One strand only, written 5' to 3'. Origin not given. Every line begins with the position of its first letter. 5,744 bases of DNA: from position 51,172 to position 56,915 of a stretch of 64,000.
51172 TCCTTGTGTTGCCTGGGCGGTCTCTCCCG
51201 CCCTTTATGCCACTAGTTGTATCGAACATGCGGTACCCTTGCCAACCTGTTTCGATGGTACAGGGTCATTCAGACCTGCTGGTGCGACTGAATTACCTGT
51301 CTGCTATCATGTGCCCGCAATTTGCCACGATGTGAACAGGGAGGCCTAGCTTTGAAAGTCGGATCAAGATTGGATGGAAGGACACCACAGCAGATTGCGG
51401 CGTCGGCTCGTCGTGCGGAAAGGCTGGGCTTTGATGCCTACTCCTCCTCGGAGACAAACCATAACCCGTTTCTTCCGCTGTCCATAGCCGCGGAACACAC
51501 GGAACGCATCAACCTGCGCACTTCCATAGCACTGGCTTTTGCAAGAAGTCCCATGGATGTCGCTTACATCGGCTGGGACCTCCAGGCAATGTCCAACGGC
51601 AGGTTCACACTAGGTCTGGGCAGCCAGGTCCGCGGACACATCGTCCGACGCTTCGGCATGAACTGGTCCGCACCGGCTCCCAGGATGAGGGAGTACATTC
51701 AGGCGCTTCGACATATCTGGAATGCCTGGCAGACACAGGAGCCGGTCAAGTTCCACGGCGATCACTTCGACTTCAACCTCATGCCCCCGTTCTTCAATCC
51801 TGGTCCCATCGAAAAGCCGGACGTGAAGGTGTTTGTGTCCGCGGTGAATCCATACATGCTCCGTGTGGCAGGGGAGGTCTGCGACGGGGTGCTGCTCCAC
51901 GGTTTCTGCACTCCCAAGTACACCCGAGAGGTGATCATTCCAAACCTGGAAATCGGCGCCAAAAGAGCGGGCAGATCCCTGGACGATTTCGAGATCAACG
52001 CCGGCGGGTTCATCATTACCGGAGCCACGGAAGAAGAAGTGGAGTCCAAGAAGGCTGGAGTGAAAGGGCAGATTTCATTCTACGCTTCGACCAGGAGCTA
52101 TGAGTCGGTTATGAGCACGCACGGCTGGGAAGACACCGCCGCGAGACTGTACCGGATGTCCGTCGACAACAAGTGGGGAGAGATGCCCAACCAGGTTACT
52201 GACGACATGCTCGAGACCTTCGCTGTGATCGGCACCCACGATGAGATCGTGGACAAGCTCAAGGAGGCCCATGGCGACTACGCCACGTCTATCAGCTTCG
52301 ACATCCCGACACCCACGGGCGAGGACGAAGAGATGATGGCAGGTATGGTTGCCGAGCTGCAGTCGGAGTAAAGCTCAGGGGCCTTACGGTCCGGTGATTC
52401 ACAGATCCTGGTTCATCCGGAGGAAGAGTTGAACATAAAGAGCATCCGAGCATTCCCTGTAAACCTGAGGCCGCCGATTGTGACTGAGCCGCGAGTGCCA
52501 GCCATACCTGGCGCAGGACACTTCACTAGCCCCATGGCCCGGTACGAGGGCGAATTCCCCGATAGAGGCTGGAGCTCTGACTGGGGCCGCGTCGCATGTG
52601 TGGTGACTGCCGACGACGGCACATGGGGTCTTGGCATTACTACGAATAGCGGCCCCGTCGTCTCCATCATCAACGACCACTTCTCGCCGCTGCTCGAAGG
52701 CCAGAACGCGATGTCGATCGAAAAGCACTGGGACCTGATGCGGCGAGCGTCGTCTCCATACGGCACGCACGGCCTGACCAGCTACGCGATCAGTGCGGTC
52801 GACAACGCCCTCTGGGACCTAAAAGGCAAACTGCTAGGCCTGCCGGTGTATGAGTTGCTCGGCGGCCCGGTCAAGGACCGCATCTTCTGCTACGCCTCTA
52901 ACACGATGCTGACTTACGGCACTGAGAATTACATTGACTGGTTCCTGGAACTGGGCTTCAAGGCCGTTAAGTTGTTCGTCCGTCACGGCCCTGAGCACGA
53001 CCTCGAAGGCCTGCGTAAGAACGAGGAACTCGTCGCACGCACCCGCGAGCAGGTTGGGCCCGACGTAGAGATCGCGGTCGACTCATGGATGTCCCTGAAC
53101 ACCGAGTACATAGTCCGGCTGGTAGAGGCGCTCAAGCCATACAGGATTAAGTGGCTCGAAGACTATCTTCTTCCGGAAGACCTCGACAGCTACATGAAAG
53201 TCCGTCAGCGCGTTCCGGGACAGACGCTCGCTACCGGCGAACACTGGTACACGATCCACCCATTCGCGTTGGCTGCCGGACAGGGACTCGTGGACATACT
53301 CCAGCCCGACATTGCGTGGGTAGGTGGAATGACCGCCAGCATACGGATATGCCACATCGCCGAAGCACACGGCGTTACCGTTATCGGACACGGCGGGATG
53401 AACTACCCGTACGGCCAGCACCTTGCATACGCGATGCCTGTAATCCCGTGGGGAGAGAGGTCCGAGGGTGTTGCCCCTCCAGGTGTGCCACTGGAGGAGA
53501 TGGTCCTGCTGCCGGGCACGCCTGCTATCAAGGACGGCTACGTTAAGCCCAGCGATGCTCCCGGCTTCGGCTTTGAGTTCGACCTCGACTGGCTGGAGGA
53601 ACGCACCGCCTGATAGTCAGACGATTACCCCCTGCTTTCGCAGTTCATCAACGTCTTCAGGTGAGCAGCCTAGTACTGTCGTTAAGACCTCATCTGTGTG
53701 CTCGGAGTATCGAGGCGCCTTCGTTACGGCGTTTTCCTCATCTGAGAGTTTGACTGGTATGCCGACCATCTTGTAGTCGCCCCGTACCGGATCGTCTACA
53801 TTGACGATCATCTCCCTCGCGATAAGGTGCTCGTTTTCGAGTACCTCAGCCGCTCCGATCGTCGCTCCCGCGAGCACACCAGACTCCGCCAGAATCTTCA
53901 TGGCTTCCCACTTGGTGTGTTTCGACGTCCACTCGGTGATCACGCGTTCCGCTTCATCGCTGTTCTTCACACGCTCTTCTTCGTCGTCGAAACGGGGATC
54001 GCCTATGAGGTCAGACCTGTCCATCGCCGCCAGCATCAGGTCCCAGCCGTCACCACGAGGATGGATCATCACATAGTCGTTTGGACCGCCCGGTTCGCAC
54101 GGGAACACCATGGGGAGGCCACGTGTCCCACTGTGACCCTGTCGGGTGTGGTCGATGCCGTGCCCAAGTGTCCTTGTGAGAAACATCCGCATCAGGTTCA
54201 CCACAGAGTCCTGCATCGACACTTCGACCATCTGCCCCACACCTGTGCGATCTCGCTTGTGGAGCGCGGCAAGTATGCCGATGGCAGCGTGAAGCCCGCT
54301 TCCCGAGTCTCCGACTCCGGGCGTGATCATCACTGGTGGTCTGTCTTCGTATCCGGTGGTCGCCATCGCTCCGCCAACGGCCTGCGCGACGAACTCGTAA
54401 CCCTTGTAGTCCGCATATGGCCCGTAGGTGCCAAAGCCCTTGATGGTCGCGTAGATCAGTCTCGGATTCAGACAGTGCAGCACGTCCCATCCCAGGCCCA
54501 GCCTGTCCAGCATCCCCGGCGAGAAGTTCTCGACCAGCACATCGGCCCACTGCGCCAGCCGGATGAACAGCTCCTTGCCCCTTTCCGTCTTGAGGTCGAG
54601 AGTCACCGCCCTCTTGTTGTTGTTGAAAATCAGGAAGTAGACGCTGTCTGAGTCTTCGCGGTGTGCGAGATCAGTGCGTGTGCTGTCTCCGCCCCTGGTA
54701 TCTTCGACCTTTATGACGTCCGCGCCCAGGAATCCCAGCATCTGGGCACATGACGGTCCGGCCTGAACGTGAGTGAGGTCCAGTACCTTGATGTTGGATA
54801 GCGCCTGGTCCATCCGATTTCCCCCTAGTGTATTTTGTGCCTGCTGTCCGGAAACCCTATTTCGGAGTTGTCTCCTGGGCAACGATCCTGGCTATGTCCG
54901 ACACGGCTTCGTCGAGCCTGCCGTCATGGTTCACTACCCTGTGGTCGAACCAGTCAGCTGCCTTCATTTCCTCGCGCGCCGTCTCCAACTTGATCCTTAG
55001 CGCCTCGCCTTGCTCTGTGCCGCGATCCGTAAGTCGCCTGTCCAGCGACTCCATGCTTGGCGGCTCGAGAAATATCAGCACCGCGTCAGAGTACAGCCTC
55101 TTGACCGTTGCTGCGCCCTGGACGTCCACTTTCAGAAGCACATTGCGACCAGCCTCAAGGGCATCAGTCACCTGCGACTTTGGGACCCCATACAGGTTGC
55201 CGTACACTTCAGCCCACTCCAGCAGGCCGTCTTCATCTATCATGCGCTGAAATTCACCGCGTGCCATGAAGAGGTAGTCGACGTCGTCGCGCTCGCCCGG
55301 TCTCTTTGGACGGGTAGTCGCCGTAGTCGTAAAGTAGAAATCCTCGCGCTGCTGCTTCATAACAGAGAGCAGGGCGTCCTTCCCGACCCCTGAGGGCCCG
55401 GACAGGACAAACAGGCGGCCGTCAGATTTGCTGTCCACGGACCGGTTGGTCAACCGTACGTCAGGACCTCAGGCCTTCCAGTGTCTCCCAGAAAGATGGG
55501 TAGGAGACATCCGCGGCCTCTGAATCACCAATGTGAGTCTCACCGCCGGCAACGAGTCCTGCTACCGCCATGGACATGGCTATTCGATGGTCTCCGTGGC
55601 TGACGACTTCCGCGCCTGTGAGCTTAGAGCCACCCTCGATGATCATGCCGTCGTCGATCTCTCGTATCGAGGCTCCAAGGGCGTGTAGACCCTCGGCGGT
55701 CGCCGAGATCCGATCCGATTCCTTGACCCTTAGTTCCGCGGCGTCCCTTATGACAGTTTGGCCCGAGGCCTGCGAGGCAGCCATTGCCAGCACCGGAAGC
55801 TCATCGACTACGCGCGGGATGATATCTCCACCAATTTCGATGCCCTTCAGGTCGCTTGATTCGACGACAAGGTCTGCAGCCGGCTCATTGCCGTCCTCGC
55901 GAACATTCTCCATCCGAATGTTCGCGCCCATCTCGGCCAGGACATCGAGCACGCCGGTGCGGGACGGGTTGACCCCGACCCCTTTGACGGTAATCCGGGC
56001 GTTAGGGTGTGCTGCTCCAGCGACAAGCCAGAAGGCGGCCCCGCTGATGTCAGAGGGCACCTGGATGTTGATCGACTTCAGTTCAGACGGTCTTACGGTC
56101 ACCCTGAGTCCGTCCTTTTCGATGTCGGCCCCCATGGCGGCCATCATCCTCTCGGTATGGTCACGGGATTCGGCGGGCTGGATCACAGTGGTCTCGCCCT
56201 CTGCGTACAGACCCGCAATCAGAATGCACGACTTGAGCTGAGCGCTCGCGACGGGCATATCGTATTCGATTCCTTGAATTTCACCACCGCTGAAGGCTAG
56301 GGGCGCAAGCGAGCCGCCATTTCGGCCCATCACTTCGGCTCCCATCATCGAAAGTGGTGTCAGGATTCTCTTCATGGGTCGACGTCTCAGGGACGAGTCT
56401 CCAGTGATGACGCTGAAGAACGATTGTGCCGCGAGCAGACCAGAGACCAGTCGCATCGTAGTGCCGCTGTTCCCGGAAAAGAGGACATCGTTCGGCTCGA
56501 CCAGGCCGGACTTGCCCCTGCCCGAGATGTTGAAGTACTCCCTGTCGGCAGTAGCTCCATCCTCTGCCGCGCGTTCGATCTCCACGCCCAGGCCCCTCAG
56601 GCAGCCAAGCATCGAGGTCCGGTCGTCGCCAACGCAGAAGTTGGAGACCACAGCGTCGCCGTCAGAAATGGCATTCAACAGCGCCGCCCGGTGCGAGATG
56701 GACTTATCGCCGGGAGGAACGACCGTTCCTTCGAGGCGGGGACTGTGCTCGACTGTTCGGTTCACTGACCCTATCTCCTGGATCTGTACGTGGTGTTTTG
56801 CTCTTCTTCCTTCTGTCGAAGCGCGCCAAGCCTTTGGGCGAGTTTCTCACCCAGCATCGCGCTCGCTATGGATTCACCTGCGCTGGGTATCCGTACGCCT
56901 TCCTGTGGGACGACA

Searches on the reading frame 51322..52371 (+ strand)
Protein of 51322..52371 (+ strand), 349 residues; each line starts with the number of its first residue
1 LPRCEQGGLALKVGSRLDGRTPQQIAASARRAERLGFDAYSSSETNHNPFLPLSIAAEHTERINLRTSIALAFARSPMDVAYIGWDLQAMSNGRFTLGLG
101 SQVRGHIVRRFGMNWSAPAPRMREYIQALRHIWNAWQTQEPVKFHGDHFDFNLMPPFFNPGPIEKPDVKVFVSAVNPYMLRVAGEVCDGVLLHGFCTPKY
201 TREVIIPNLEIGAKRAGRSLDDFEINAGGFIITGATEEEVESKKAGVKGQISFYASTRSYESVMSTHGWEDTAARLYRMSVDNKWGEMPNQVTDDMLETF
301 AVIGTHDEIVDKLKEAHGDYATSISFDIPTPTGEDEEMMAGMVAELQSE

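Call 49: search_protein_families(library=pfam, proteins=[window:51322-52371:+], max_evalue=0.0001)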
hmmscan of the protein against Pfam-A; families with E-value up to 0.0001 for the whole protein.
window:51322-52371:+ (349 aa): 1 family
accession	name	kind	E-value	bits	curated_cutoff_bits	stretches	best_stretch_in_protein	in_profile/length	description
PF00296.26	Bac_luciferase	-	6.9e-69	233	27.9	1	20-320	19-311/314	Luciferase-like monooxygenase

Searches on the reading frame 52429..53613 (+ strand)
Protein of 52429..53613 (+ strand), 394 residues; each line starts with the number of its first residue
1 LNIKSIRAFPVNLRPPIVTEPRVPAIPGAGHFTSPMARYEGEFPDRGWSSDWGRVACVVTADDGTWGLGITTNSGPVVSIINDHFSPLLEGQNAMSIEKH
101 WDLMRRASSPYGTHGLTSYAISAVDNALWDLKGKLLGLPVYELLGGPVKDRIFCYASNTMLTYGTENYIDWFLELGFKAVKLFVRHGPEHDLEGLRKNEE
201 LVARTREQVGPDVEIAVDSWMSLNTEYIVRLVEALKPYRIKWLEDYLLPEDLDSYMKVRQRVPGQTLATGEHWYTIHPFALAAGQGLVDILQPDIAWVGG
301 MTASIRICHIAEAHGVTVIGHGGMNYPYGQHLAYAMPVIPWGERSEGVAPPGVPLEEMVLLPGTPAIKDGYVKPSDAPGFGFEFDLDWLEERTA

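Call 49: search_protein_families(library=pfam, proteins=[window:52429-53613:+], max_evalue=0.0001)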
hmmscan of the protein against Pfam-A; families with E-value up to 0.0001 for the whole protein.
window:52429-53613:+ (394 aa): 2 families
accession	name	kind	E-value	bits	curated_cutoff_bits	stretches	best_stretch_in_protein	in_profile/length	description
PF13378.12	MR_MLE_C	-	9.4e-45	153.4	29.4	1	174-387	12-218/219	Enolase C-terminal domain-like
PF02746.21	MR_MLE_N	-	2.5e-15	57.1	22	1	58-145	32-117/117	Mandelate racemase / muconate lactonizing enzyme, N-terminal domain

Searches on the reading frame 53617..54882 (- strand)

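Call 49: search_protein_families(library=pfam, proteins=[window:53617-54882:-], max_evalue=0.0001)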
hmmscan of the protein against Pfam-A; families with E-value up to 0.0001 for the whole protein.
window:53617-54882:- (421 aa): 1 family
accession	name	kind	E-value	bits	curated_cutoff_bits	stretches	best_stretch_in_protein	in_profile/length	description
PF02515.22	CoA_transf_3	-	2.5e-107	359.6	23.3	1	28-396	1-366/366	CoA-transferase family III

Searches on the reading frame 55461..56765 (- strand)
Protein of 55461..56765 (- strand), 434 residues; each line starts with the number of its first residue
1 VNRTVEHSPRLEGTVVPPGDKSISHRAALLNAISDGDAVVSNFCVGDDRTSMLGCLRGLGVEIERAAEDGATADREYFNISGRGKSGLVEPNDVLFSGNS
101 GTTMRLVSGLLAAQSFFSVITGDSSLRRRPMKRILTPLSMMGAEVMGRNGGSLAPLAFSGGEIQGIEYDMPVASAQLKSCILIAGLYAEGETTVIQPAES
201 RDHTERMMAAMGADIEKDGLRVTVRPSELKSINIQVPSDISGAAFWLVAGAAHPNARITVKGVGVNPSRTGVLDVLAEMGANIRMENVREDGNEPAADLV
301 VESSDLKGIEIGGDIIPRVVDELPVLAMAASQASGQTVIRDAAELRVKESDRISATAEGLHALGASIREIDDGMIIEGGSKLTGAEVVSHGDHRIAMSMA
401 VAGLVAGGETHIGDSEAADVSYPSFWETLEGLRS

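Call 49: search_protein_families(library=pfam, proteins=[window:55461-56765:-], max_evalue=0.0001)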
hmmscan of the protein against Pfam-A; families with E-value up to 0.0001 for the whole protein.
window:55461-56765:- (434 aa): 1 family
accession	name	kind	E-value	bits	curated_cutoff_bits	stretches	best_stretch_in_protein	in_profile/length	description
PF00275.25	EPSP_synthase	-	3.3e-116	388.9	22.8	1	7-429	3-417/417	EPSP synthase (3-phosphoshikimate 1-carboxyvinyltransferase)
